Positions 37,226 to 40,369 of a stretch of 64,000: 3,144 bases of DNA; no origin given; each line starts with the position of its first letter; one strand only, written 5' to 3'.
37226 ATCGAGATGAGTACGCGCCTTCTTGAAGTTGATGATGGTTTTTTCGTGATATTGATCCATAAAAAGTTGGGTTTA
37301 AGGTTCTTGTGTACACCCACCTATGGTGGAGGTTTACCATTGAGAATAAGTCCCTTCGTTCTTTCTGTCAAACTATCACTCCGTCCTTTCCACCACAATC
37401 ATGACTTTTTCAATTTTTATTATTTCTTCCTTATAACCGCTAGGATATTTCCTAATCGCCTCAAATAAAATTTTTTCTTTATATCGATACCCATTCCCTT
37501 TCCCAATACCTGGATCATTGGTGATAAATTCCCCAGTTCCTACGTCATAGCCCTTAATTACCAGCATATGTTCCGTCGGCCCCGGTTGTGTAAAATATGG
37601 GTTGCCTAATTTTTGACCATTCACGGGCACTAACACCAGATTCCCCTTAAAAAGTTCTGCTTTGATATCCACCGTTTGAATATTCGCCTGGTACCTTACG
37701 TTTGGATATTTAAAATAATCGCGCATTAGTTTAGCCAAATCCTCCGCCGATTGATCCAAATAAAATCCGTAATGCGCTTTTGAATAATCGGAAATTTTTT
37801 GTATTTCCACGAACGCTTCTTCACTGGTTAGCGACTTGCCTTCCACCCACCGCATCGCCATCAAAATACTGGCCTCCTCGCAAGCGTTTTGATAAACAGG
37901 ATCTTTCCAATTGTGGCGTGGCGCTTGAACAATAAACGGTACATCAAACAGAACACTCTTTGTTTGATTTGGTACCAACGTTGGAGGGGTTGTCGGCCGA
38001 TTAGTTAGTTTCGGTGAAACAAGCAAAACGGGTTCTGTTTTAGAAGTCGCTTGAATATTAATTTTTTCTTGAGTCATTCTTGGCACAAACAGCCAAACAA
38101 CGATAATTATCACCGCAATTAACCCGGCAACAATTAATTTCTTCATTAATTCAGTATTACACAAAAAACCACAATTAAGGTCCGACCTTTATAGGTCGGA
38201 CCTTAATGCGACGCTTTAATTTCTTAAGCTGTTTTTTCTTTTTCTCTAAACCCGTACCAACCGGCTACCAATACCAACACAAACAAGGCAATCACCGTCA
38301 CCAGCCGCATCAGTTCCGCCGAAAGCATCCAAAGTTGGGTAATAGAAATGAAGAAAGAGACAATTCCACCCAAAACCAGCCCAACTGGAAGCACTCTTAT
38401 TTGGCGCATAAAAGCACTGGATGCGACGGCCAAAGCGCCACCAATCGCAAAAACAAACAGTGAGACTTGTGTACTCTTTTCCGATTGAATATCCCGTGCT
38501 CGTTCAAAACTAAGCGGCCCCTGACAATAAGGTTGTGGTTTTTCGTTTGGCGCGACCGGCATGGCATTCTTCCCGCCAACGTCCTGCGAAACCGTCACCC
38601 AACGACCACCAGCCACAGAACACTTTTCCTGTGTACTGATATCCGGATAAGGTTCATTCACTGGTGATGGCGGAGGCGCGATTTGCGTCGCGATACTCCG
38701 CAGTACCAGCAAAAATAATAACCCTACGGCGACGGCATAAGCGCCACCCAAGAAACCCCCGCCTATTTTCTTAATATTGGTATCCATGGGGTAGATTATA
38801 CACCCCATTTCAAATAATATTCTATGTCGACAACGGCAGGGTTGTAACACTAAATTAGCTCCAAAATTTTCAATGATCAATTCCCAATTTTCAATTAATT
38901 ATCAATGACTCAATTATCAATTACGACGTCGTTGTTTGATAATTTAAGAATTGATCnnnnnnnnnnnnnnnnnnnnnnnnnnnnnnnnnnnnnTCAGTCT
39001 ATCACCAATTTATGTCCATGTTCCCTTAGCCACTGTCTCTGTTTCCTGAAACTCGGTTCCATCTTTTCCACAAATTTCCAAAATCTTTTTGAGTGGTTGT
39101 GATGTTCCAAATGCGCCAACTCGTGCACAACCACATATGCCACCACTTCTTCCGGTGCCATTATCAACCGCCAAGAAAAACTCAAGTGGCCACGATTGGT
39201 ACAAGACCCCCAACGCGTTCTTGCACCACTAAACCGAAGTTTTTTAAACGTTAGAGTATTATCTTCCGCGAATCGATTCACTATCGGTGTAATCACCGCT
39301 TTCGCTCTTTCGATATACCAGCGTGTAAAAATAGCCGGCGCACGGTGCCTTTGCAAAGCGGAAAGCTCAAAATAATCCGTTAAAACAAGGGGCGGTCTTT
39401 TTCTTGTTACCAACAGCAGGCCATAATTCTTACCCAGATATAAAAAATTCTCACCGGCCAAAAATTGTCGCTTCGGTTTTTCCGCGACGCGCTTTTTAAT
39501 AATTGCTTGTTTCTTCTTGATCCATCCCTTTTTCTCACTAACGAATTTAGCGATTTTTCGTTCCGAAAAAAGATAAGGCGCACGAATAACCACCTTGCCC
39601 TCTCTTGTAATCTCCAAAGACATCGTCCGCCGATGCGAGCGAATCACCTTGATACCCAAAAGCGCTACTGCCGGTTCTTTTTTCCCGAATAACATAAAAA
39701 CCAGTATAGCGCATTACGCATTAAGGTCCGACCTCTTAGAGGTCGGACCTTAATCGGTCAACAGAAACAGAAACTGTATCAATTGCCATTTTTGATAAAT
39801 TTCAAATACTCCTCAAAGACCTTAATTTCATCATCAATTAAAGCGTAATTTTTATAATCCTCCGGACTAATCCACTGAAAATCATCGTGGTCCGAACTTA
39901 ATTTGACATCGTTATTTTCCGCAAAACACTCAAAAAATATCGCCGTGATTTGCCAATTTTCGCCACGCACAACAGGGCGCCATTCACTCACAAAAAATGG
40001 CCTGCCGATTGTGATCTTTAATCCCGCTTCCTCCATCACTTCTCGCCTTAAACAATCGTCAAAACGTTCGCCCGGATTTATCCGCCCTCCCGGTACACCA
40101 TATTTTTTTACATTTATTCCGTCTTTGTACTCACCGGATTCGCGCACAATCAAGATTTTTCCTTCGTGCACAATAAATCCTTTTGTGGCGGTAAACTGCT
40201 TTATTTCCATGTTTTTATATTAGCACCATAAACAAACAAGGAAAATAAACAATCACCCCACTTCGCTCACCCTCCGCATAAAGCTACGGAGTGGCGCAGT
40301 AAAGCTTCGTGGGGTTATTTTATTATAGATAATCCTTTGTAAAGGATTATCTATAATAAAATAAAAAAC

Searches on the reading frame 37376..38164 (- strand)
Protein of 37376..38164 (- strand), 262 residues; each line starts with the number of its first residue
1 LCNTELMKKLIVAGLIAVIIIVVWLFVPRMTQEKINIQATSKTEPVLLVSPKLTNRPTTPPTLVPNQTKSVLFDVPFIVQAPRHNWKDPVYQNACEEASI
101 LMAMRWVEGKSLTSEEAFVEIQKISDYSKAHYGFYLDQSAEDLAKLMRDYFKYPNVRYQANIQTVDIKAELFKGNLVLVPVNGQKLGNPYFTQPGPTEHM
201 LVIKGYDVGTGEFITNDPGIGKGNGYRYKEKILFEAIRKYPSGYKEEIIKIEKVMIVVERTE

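Call 76: search_protein_families(library=pfam, proteins=[window:37376-38164:-], max_evalue=0.0001)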
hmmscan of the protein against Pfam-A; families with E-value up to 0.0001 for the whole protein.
window:37376-38164:- (262 aa): 1 family
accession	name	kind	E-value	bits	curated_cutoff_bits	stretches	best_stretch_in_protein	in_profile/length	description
PF13529.12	Peptidase_C39_2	-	9.7e-11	42.9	24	1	74-218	2-142/143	Peptidase_C39 like family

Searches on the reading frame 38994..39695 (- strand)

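Call 76: search_protein_families(library=pfam, proteins=[window:38994-39695:-], max_evalue=0.0001)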
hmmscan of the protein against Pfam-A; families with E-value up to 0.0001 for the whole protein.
window:38994-39695:- (233 aa): 1 family
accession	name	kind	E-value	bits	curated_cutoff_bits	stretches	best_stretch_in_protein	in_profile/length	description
PF01863.23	YgjP-like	-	6.5e-57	193.3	26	1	23-226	1-207/207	YgjP-like, metallopeptidase domain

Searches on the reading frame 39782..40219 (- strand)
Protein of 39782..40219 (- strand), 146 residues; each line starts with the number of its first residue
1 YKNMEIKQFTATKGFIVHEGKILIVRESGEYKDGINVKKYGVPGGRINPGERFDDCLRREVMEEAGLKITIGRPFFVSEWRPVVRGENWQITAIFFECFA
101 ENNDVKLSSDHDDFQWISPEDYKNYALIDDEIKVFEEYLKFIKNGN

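Call 76: search_protein_families(library=pfam, proteins=[window:39782-40219:-], max_evalue=0.0001)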
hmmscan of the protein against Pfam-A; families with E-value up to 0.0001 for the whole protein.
window:39782-40219:- (146 aa): 1 family
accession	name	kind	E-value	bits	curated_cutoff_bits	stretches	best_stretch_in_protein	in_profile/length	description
PF00293.34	NUDIX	-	7.1e-16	58.9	21.1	1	18-129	11-125/134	NUDIX domain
